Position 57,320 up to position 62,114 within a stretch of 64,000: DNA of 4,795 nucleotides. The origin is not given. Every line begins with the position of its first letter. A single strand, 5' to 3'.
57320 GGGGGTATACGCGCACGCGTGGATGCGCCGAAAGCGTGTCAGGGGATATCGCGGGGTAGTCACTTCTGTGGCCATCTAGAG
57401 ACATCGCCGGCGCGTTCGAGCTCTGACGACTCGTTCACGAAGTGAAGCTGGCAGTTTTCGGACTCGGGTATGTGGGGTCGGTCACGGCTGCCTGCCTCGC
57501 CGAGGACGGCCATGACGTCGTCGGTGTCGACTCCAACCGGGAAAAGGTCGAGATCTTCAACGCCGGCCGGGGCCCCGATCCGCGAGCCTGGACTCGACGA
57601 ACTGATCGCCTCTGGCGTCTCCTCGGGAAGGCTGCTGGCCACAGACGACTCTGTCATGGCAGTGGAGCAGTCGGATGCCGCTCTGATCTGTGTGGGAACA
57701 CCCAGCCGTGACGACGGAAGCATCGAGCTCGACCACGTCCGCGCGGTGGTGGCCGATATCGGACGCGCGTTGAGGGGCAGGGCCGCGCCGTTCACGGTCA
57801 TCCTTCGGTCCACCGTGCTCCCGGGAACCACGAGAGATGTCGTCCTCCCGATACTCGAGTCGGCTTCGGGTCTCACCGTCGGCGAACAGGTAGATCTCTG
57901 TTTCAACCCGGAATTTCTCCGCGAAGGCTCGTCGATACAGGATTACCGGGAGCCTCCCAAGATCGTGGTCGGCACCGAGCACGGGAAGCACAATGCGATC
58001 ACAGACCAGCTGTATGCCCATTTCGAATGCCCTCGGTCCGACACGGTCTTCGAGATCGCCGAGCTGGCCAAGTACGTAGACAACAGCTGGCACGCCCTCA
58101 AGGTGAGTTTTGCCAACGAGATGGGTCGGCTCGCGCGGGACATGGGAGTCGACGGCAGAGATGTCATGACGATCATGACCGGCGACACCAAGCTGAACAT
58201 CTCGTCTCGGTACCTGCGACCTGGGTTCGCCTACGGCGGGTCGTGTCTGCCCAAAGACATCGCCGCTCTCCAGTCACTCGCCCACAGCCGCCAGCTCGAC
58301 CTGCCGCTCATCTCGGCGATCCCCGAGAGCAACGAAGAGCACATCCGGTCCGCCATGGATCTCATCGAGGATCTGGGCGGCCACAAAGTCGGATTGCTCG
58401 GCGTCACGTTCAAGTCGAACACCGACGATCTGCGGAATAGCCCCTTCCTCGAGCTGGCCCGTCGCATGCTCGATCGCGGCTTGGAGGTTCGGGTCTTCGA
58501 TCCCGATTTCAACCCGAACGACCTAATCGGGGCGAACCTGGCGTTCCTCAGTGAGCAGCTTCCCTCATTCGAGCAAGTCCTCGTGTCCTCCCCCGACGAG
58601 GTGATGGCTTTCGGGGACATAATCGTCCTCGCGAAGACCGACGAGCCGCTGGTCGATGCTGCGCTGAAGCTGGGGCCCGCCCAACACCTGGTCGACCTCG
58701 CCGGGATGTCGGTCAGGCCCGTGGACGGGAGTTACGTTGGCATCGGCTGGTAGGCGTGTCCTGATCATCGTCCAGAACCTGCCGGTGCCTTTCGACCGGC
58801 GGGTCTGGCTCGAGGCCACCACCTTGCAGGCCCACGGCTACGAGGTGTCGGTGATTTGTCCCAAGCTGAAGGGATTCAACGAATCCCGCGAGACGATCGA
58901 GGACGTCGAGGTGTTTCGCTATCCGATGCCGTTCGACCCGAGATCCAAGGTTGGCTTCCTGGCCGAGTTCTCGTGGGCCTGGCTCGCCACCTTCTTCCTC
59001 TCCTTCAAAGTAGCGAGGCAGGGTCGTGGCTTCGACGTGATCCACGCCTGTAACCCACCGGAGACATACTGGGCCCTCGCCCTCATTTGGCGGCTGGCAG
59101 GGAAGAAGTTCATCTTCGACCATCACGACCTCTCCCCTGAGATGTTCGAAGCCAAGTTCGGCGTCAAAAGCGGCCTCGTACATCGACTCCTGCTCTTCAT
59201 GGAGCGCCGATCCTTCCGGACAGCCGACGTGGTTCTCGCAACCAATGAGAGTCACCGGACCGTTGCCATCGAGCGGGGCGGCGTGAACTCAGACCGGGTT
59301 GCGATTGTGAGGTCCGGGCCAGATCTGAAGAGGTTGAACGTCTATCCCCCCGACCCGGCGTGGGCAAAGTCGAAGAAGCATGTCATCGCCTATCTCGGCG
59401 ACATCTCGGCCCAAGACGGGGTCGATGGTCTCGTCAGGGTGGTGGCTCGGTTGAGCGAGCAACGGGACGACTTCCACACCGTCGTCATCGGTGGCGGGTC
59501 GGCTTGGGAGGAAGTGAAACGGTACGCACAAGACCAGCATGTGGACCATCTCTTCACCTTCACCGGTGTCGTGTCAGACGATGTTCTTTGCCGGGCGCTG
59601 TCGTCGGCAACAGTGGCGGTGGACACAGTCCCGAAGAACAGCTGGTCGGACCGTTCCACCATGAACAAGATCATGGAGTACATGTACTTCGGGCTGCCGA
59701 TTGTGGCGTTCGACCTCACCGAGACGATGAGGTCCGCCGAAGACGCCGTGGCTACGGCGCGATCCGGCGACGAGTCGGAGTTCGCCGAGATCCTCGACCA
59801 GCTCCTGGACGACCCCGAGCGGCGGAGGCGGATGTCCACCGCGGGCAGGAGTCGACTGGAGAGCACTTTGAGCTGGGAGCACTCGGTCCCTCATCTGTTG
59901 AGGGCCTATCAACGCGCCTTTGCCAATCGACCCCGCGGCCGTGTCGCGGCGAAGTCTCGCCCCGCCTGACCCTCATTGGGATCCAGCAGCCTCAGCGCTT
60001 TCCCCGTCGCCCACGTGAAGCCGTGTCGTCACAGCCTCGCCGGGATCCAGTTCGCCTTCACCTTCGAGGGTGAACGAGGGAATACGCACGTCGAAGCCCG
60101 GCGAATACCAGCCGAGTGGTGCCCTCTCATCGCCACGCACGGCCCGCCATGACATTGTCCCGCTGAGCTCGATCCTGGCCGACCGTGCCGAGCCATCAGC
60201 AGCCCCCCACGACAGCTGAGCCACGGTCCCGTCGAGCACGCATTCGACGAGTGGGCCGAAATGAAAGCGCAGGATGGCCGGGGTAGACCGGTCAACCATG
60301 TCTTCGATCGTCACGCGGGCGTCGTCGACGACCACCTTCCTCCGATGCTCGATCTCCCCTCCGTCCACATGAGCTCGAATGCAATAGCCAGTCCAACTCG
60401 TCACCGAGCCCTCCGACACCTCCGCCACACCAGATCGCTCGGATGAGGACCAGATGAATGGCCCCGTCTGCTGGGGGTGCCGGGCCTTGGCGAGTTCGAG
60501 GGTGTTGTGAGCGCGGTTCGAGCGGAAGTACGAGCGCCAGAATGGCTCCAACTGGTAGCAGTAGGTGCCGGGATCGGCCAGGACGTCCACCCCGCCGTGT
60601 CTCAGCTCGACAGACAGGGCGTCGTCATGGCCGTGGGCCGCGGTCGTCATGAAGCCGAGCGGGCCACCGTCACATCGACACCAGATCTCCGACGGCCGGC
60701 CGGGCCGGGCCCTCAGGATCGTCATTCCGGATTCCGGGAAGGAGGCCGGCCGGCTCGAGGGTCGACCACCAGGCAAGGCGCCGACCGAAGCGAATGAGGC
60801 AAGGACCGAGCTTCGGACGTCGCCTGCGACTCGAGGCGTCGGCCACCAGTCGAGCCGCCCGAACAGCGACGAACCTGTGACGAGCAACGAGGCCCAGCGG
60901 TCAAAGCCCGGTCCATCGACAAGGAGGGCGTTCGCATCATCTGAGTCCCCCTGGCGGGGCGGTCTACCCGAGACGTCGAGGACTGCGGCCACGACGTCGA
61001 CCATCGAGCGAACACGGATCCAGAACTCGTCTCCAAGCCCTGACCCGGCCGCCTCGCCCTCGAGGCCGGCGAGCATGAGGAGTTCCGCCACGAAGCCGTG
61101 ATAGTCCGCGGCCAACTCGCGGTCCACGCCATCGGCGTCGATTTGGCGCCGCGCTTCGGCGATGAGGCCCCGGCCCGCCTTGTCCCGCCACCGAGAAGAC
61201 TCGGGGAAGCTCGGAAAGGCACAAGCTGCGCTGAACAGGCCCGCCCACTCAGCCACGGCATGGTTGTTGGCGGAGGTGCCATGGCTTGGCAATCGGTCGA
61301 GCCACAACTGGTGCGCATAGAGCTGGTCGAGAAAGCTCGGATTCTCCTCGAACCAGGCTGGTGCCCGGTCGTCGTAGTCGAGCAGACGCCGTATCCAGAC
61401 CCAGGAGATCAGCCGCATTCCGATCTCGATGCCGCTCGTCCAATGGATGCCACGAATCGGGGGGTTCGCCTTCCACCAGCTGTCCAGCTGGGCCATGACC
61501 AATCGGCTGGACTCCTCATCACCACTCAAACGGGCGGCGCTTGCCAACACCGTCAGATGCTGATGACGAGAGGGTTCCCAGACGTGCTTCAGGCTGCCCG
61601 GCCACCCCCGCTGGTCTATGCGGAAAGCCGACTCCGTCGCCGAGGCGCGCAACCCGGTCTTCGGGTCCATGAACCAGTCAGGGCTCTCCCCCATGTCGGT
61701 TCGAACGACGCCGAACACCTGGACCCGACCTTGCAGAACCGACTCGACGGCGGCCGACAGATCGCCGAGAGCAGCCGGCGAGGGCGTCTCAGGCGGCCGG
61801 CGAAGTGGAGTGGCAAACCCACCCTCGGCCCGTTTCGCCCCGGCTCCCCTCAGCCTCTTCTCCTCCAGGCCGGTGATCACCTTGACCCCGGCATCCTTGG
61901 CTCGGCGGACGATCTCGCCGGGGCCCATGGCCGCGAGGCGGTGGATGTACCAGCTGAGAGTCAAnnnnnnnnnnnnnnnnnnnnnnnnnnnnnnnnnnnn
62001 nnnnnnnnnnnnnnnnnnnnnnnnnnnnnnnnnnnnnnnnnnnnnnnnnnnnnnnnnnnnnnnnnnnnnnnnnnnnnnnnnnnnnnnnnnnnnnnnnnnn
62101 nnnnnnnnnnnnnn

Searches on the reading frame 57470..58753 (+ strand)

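Call 33: search_protein_families(library=pfam, proteins=[window:57470-58753:+], max_evalue=0.001)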
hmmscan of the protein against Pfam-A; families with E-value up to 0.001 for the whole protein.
window:57470-58753:+ (427 aa): 3 families
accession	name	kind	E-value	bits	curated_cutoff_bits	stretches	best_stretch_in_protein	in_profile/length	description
PF03721.20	UDPG_MGDP_dh_N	-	2.6e-33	115.6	27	1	35-178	44-184/187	UDP-glucose/GDP-mannose dehydrogenase family, NAD binding domain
PF00984.24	UDPG_MGDP_dh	-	1.1e-27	96.4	25.4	1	196-289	2-93/94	UDP-glucose/GDP-mannose dehydrogenase family, central domain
PF03720.21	UDPG_MGDP_dh_C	-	1.7e-12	48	30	1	309-390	2-73/103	UDP-glucose/GDP-mannose dehydrogenase family, UDP binding domain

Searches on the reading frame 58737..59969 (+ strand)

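Call 33: search_protein_families(library=pfam, proteins=[window:58737-59969:+], max_evalue=0.001)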
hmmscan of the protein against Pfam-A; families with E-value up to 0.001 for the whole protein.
window:58737-59969:+ (410 aa): 5 families
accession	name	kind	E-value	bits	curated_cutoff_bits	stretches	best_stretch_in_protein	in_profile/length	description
PF13692.12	Glyco_trans_1_4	-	1.1e-18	68.3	27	1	215-359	2-142/142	Glycosyl transferases group 1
PF13579.12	Glyco_trans_4_4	-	1.7e-18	67.9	29.7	1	23-192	7-156/158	Glycosyl transferase 4-like domain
PF13439.12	Glyco_transf_4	-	2.8e-17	63.7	28.5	1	26-199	11-170/170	Glycosyltransferase Family 4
PF00534.26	Glycos_transf_1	-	1.1e-16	61.3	26.4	1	211-372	12-171/172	Glycosyl transferases group 1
PF13524.12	Glyco_trans_1_2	-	6.5e-09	36.3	25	1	237-388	7-143/144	Glycosyl transferase-like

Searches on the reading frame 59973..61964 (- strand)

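Call 33: search_protein_families(library=pfam, proteins=[window:59973-61964:-], max_evalue=0.001)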
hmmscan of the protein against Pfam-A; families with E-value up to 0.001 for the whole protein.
window:59973-61964:- (663 aa): 2 families
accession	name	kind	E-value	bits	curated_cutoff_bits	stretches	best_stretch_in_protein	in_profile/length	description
PF07940.18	Hepar_II_III_C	-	1.2e-34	120.3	24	1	402-637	2-225/237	Heparinase II/III-like, C-terminal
PF16889.11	Hepar_II_III_N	-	1.1e-15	58.3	22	1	128-329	98-301/340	Heparinase II/III N-terminus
